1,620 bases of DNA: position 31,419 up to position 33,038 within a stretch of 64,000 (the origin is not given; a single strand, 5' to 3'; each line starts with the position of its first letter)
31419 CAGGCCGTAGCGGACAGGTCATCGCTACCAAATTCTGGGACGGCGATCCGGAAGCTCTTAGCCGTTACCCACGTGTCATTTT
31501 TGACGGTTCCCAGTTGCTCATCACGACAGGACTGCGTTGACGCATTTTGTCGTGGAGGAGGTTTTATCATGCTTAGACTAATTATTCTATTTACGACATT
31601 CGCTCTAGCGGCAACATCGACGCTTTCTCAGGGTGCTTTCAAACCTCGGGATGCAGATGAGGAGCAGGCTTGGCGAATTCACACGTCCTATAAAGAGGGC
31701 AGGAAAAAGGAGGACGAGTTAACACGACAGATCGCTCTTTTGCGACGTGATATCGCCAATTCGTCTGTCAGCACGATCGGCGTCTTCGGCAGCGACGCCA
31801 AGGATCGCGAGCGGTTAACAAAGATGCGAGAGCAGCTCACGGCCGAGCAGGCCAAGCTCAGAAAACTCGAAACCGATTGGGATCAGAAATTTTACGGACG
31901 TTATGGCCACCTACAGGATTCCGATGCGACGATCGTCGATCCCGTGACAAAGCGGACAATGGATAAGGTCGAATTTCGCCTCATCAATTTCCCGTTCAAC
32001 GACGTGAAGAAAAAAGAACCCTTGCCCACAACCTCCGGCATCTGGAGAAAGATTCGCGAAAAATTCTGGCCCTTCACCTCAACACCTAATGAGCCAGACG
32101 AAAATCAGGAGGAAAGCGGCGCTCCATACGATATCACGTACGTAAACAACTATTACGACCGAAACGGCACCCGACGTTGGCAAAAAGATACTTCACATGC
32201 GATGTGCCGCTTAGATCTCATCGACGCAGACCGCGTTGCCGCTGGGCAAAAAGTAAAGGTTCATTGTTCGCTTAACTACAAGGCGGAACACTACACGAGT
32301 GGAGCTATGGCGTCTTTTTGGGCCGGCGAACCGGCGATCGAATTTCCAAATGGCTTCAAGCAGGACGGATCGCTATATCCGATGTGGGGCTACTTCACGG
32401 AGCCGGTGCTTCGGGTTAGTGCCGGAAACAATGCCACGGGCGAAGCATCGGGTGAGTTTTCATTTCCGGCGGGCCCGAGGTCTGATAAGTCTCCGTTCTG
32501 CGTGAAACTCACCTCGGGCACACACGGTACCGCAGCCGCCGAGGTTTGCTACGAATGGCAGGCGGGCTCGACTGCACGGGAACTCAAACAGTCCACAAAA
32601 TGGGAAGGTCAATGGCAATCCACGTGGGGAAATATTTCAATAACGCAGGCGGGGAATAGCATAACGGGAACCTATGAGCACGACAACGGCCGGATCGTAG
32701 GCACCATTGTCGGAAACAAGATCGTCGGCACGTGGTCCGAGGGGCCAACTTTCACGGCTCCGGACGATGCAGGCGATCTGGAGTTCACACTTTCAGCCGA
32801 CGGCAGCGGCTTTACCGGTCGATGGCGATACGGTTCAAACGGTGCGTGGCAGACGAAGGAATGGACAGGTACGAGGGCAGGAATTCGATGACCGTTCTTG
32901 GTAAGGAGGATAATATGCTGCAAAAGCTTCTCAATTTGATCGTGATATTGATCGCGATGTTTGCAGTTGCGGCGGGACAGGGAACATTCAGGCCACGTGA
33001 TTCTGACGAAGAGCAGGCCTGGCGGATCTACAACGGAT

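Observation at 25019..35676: Uncharacterised five-gene secreted-protein operon built around a 2,173-aa giant protein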

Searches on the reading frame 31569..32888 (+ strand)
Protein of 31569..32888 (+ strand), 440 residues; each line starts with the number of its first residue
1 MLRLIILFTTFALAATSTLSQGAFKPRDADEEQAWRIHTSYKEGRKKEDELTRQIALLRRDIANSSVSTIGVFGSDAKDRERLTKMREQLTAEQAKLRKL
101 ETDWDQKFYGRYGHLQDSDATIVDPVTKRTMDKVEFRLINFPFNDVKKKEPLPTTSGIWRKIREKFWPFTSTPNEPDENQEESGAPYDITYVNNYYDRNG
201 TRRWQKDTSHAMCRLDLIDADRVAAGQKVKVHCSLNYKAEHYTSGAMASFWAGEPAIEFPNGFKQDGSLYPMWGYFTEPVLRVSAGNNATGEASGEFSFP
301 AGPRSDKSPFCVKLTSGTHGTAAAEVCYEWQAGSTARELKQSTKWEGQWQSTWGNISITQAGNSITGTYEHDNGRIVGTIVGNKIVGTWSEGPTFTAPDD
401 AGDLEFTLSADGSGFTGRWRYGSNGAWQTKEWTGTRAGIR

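Call 8: search_protein_families(library=pfam, proteins=[window:31569-32888:+], max_evalue=0.1)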
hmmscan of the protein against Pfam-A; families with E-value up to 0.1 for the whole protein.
window:31569-32888:+ (440 aa): 1 family
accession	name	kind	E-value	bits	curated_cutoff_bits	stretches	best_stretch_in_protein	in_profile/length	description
PF10473.14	CENP-F_leu_zip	-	0.078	13.5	34.5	0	30-103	1-74/140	Leucine-rich repeats of kinetochore protein Cenp-F/LEK1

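Call 9: search_protein_families(library=ncbifam, proteins=[window:31569-32888:+], max_evalue=0.1)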
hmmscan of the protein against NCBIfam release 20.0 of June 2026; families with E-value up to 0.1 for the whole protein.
window:31569-32888:+ (440 aa): 0 families

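Call 16: search_protein_families(library=padloc, proteins=[window:31569-32888:+], max_evalue=0.1)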
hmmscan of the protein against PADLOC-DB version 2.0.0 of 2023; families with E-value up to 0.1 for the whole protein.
window:31569-32888:+ (440 aa): 0 families

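Call 17: search_protein_families(library=phrogs, proteins=[window:31569-32888:+], max_evalue=0.1)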
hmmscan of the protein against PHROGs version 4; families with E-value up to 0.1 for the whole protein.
window:31569-32888:+ (440 aa): 0 families
